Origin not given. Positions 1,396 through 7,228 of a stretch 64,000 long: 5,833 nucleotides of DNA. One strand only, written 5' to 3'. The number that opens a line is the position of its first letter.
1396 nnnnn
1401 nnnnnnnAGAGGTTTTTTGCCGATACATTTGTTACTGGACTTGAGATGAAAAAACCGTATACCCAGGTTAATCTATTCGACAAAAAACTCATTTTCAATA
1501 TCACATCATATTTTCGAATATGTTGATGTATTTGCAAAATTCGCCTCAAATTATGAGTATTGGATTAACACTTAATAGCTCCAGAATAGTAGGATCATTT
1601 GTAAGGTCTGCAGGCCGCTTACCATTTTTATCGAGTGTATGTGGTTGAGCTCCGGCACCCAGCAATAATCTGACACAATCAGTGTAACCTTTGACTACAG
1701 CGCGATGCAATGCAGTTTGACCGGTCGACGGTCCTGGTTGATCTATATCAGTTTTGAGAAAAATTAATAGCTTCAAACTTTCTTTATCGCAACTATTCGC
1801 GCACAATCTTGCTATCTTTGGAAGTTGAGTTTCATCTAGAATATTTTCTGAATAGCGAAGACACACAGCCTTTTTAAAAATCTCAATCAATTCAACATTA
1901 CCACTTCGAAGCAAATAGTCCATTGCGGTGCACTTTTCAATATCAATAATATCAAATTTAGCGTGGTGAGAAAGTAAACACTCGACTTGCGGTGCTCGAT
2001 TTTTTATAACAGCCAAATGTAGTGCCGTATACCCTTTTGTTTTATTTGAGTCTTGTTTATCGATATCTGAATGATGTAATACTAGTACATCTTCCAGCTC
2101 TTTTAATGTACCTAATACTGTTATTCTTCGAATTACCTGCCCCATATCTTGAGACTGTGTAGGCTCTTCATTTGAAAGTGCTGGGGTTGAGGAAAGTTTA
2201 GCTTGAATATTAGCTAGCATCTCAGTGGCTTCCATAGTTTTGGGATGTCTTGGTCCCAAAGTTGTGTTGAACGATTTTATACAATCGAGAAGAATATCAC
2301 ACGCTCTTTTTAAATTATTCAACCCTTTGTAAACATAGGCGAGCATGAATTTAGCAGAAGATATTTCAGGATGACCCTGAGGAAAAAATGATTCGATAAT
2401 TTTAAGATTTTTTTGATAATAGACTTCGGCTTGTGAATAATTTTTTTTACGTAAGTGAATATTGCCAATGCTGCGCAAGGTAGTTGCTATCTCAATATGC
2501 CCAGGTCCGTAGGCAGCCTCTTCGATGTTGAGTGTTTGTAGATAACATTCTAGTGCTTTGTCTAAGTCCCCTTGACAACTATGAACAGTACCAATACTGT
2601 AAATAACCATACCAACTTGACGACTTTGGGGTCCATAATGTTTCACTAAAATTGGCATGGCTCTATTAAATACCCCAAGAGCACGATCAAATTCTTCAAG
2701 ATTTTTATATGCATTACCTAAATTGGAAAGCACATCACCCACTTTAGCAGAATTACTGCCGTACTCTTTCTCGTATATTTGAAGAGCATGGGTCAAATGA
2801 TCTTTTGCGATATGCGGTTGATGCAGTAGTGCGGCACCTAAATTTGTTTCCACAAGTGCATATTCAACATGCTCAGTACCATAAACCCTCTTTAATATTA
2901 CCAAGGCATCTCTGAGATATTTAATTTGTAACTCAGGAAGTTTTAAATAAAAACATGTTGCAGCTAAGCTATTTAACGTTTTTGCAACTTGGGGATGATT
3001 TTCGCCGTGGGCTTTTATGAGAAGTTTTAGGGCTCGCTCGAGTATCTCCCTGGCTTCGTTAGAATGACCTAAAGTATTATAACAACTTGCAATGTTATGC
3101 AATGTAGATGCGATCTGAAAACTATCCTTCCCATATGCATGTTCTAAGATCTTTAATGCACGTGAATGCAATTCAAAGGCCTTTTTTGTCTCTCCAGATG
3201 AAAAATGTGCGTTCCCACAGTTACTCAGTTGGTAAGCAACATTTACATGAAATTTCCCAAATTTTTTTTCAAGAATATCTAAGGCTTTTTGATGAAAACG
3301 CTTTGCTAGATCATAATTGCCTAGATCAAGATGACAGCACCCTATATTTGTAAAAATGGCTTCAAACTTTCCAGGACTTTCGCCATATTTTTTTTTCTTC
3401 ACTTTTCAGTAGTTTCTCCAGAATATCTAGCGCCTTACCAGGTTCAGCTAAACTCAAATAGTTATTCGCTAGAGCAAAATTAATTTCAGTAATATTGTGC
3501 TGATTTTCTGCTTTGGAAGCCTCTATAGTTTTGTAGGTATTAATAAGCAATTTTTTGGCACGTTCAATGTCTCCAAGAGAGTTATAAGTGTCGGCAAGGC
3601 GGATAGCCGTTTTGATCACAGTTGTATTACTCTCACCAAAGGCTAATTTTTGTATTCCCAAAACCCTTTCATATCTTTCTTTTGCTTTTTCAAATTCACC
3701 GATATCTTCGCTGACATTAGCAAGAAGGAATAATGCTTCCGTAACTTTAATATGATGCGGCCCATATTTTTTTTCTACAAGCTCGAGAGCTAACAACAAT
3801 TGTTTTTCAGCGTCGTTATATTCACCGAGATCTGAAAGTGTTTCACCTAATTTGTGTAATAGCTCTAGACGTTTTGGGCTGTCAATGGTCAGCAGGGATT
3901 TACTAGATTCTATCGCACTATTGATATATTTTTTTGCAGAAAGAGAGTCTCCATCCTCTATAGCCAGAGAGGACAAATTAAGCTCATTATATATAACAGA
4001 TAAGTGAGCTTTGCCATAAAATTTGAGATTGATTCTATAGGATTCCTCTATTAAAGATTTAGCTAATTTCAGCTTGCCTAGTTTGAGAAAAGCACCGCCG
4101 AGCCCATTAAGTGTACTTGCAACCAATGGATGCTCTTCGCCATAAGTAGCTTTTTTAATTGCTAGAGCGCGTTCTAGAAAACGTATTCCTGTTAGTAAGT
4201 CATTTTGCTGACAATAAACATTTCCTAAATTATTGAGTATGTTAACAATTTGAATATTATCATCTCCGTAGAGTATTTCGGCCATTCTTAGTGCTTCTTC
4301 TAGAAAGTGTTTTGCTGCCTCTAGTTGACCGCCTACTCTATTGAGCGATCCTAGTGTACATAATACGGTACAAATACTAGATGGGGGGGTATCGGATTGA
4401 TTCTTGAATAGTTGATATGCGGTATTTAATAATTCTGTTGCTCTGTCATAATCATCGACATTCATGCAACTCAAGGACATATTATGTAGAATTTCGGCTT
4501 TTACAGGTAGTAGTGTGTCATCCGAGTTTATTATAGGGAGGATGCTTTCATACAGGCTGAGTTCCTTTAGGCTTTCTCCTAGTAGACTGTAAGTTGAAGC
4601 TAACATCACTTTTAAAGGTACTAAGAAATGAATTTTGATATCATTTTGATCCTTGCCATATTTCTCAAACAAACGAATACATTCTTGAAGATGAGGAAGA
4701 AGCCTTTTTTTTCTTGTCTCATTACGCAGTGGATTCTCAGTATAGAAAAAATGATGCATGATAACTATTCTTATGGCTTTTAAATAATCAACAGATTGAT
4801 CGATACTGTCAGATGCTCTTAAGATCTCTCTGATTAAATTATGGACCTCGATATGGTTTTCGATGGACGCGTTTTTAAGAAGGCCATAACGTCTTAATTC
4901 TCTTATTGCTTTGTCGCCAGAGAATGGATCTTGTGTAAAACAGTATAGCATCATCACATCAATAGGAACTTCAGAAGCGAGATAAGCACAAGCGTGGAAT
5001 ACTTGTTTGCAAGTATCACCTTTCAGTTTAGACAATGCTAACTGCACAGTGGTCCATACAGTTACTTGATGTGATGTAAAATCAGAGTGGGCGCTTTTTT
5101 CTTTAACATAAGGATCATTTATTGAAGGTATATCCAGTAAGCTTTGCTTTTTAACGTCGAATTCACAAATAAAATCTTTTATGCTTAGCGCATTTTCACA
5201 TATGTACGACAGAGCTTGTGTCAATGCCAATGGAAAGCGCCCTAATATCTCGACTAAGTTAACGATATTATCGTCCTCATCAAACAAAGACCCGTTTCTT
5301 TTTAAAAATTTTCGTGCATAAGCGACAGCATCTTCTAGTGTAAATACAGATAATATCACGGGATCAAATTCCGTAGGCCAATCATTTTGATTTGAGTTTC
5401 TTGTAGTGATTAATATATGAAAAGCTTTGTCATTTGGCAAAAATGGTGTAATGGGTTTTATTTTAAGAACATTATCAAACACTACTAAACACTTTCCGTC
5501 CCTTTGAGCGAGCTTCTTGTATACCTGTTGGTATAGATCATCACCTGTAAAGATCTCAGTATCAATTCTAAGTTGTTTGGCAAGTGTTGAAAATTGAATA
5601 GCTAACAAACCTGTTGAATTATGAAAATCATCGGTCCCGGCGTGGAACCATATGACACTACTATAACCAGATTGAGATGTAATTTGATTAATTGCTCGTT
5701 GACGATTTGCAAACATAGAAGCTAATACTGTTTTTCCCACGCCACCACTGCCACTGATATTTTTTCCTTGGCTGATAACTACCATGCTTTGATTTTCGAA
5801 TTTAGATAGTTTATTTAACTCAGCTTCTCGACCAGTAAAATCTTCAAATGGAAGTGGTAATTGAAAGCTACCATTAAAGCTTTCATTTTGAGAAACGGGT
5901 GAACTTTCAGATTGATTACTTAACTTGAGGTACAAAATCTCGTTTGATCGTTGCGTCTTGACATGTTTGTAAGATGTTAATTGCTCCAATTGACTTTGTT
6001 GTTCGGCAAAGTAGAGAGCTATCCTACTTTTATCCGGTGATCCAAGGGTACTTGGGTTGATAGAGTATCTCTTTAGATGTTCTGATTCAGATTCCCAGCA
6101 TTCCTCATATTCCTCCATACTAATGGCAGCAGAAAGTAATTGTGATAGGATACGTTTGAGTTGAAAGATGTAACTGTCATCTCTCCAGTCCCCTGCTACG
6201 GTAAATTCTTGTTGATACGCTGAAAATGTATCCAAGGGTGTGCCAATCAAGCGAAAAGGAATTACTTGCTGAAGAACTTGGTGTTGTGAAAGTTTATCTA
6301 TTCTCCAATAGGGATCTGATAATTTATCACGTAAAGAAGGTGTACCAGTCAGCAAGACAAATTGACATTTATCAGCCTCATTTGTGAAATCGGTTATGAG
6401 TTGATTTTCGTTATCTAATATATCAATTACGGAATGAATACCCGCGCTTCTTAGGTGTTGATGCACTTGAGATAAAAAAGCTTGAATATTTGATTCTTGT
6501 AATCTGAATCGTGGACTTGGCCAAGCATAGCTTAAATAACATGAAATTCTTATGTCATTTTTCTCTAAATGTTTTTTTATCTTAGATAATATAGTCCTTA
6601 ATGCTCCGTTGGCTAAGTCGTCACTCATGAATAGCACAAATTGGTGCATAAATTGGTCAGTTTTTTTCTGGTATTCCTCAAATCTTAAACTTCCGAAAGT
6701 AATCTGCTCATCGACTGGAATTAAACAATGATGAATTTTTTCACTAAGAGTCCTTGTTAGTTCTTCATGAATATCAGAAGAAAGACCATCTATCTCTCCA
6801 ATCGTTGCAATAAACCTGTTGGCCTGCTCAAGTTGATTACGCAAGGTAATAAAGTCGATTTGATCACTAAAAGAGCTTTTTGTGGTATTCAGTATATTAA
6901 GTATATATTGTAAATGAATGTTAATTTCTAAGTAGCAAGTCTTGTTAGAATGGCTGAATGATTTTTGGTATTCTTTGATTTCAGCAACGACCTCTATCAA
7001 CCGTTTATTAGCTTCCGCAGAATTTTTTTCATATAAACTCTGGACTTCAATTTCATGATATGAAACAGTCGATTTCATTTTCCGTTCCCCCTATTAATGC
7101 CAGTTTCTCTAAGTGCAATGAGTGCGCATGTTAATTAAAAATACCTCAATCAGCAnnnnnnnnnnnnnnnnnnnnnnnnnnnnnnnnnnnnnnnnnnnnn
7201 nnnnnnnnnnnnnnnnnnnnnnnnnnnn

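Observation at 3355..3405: An A9 homopolymer sits exactly at the junction between the NB-ARC-TPR gene and the TPR-ankyrin ORF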

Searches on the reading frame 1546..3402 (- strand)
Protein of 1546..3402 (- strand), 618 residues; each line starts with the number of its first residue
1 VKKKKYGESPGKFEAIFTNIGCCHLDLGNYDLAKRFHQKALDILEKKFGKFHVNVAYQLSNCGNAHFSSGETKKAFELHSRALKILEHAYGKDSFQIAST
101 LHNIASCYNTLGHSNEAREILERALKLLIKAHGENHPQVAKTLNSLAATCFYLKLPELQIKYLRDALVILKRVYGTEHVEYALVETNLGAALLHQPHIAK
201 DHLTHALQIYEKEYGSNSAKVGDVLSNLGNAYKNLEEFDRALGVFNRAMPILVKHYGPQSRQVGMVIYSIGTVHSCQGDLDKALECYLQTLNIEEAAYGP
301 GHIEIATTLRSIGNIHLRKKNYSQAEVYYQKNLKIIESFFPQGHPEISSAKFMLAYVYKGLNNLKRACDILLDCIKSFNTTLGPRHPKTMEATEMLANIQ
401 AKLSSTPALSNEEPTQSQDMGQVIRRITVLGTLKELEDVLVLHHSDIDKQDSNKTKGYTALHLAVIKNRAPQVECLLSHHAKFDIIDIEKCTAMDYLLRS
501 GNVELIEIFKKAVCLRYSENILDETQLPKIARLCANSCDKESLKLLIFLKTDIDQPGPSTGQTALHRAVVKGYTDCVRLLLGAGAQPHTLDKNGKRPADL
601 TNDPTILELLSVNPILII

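Call 6: search_protein_families(library=pfam, proteins=[window:1546-3402:-], max_evalue=0.01)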
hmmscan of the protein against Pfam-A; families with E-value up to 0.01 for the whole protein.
window:1546-3402:- (618 aa): 21 families
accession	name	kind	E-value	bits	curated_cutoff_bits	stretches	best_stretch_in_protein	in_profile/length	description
PF13424.12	TPR_12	-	2.9e-59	197.7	30.1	5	268-335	6-74/77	Tetratricopeptide repeat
PF13374.12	TPR_10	-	8e-49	162.8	27.5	5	98-137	2-41/42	Tetratricopeptide repeat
PF24885.1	TPR_NPHP3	-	1.5e-32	113.3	100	3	195-335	71-212/239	Nephrocystin-3 TPR domain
PF00515.34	TPR_1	-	3.5e-29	99.9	27.8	3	17-43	4-30/34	Tetratricopeptide repeat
PF07719.23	TPR_2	-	2.5e-21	74.4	27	0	223-248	2-27/34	Tetratricopeptide repeat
PF13181.12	TPR_8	-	5.5e-20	70.2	25.7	1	98-127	1-30/34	Tetratricopeptide repeat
PF13176.12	TPR_7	-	3.1e-18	64.7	27.9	0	225-251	2-27/36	Tetratricopeptide repeat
PF12796.13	Ank_2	-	2.9e-16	60.3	27.3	2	534-597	4-63/90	Ankyrin repeats (3 copies)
PF13637.12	Ank_4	-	1e-14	54.7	22.7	2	534-581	4-50/50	Ankyrin repeats (many copies)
PF00023.36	Ank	-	8.7e-13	48.2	21.1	2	561-591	2-32/33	Ankyrin repeat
PF13428.12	TPR_14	-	1.1e-10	41.5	23.5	0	103-127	6-30/44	Tetratricopeptide repeat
PF17874.7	TPR_MalT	-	2.4e-10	40.7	45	1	195-357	16-170/336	MalT-like TPR region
PF13606.12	Ank_3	-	1.7e-09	37.5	22.3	0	561-588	2-29/30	Ankyrin repeat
PF13174.12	TPR_6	-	1.9e-09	38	26.3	0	350-378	2-30/33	Tetratricopeptide repeat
PF13857.12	Ank_5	-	4.6e-08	33.7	27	1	561-600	16-55/56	Ankyrin repeats (many copies)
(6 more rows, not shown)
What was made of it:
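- On STAND / NLR-like NTPase (NB-ARC clade): Ank_2 E=2.9e-16 (call 6).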

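Call 12: list_cluster_members(proteins=[P0001, window:1546-3402:-, P0003, window:7156-9291:-])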
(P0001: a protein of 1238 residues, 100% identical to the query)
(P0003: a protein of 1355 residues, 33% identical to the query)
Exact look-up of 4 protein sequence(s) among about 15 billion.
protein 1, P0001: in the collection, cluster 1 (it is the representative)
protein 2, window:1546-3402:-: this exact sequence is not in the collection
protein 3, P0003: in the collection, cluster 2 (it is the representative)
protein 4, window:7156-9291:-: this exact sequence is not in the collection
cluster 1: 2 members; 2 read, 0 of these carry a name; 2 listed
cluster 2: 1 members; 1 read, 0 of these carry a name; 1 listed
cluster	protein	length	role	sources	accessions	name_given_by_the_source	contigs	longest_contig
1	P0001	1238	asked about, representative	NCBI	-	-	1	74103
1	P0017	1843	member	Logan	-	-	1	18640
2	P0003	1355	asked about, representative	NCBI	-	-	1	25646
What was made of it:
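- Cluster look-up found P0017, 1843 aa (call 12).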

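Call 14: find_encoding_contigs(protein=P0017, flank=10000, max_places=10)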
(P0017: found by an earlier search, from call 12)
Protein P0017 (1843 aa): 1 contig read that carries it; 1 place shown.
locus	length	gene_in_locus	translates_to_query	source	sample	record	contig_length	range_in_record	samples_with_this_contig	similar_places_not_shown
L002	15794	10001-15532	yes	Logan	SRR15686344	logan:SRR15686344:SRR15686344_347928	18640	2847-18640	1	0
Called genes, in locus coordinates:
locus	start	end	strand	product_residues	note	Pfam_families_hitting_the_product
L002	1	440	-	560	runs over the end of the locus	PF14849:YidC_periplas, PF02096:60KD_IMP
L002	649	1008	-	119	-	PF00825:Ribonuclease_P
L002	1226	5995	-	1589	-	PF00023:Ank (faint), PF12796:Ank_2, PF13637:Ank_4 (faint), PF05729:NACHT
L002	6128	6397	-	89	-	PF13683:rve_3 (weak)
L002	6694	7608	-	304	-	PF00702:Hydrolase, PF13419:HAD_2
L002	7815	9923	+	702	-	PF00931:NB-ARC (weak)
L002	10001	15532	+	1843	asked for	PF00931:NB-ARC, PF24885:TPR_NPHP3, PF13424:TPR_12, PF13424:TPR_12, PF24885:TPR_NPHP3, PF13424:TPR_12, PF13424:TPR_12, PF24885:TPR_NPHP3, +24 more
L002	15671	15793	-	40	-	?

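Call 21: find_related_loci(query=A1, collection=genome_contigs, flank=6000)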
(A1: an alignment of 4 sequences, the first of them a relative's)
Query A1 (1843 aa) in genome_contigs; peptide patterns used: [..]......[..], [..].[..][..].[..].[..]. (x = any residue, [..] = any of these).
59 stretches matched a pattern, but none encodes a relative of the query by tblastn (E <= 1e-3).
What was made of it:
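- Tried and rejected: The genome_contigs scan with a four-sequence alignment found nothing (call 21).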

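Call 31: search_protein_families(library=padloc, proteins=[P0017], max_evalue=0.001)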
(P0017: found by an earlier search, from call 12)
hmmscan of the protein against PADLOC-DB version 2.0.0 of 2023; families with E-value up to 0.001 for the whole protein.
P0017 (1843 aa): 3 families
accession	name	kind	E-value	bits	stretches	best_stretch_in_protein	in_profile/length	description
PDLC01169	TPR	-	6.8e-18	63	1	1242-1368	112-229/252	TPR repeats containing protein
PDLC04783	PDC-M72A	-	3.5e-08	31.1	0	1760-1828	303-371/392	-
PDLC01078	C3a156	-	0.00011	19.9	1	1039-1137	53-144/268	oxidoreductase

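Call 33: find_related_loci(query=P0017, collection=metagenome_contigs, flank=3000)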
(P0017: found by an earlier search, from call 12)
Query P0017 (1843 aa) in metagenome_contigs; peptide patterns used: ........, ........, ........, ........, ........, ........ (x = any residue, [..] = any of these).
53 stretches matched a pattern, but none encodes a relative of the query by tblastn (E <= 1e-3).
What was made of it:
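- Tried and rejected: A scan with P0017 found nothing (call 33).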

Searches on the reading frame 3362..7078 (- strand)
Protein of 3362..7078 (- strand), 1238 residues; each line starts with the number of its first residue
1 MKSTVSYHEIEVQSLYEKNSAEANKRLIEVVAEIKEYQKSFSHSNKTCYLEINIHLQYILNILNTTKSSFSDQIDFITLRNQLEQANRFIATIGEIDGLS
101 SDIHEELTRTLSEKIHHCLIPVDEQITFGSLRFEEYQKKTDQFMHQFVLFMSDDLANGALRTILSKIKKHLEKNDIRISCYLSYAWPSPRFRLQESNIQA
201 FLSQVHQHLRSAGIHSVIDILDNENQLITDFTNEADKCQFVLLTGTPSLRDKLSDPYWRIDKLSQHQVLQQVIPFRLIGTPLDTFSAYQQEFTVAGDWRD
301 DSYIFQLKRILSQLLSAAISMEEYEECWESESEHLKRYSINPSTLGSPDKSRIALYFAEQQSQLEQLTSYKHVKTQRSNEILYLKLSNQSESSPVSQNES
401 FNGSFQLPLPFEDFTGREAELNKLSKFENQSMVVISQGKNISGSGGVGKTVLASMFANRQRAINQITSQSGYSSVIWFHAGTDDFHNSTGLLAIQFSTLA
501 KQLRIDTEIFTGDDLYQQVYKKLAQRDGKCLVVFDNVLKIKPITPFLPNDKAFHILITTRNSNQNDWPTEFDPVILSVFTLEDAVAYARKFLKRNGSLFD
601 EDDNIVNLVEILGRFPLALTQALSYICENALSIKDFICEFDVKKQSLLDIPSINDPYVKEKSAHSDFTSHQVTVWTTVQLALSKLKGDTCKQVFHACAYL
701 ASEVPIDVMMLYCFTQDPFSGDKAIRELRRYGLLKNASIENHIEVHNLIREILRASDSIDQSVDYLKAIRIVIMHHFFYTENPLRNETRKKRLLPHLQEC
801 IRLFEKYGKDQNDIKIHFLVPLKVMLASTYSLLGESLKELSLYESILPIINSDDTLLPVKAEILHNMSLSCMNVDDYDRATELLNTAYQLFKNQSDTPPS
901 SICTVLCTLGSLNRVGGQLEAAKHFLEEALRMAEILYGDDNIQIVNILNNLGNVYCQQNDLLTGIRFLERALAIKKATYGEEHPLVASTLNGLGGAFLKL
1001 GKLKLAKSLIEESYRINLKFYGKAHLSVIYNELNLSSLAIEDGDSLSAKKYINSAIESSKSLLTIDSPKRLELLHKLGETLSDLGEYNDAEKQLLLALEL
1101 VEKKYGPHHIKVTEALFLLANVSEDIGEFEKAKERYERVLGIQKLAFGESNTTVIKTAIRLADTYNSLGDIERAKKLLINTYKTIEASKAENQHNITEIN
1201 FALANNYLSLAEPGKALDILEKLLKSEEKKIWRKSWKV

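Call 6: search_protein_families(library=pfam, proteins=[window:3362-7078:-], max_evalue=0.01)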
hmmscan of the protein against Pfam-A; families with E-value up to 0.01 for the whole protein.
window:3362-7078:- (1238 aa): 15 families
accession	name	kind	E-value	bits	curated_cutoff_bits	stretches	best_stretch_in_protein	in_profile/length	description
PF13424.12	TPR_12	-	3.7e-45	152.5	30.1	6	944-1016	2-74/77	Tetratricopeptide repeat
PF24885.1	TPR_NPHP3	-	6.7e-25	88.3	100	2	873-1020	68-216/239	Nephrocystin-3 TPR domain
PF13374.12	TPR_10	-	1.1e-23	82.9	27.5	2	947-984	4-41/42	Tetratricopeptide repeat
PF13181.12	TPR_8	-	4.4e-17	61.2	25.7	0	1114-1143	2-31/34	Tetratricopeptide repeat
PF07719.23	TPR_2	-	1.5e-16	59.5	27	0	1114-1140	2-28/34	Tetratricopeptide repeat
PF17874.7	TPR_MalT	-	1e-12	48.5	45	2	983-1234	36-277/336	MalT-like TPR region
PF13428.12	TPR_14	-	2.2e-09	37.5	23.5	0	1114-1140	2-28/44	Tetratricopeptide repeat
PF00515.34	TPR_1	-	3.7e-09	36.4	27.8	0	946-974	2-30/34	Tetratricopeptide repeat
PF00931.28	NB-ARC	-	1.2e-07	31.7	23.5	1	440-567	22-143/248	NB-ARC domain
PF13431.12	TPR_17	-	7.8e-06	26.2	24.4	0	1068-1091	10-33/34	Tetratricopeptide repeat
PF14559.12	TPR_19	-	1.6e-05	25.6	25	0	1055-1098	10-52/68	Tetratricopeptide repeat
PF13176.12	TPR_7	-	2.3e-05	24.6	27.9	0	1115-1142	1-28/36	Tetratricopeptide repeat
PF13401.12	AAA_22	-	0.0017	19.1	27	0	441-540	10-96/130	AAA domain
PF25068.1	ARM_TT21_4th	-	0.004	17.9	30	0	1066-1176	27-147/153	Tetratricopeptide repeat protein 21 forth ARM domain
PF25524.1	RSLD_CPSF6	-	0.0051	17.5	27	0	1150-1194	9-53/96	CPSF6-like, RSLD domain, N-terminal region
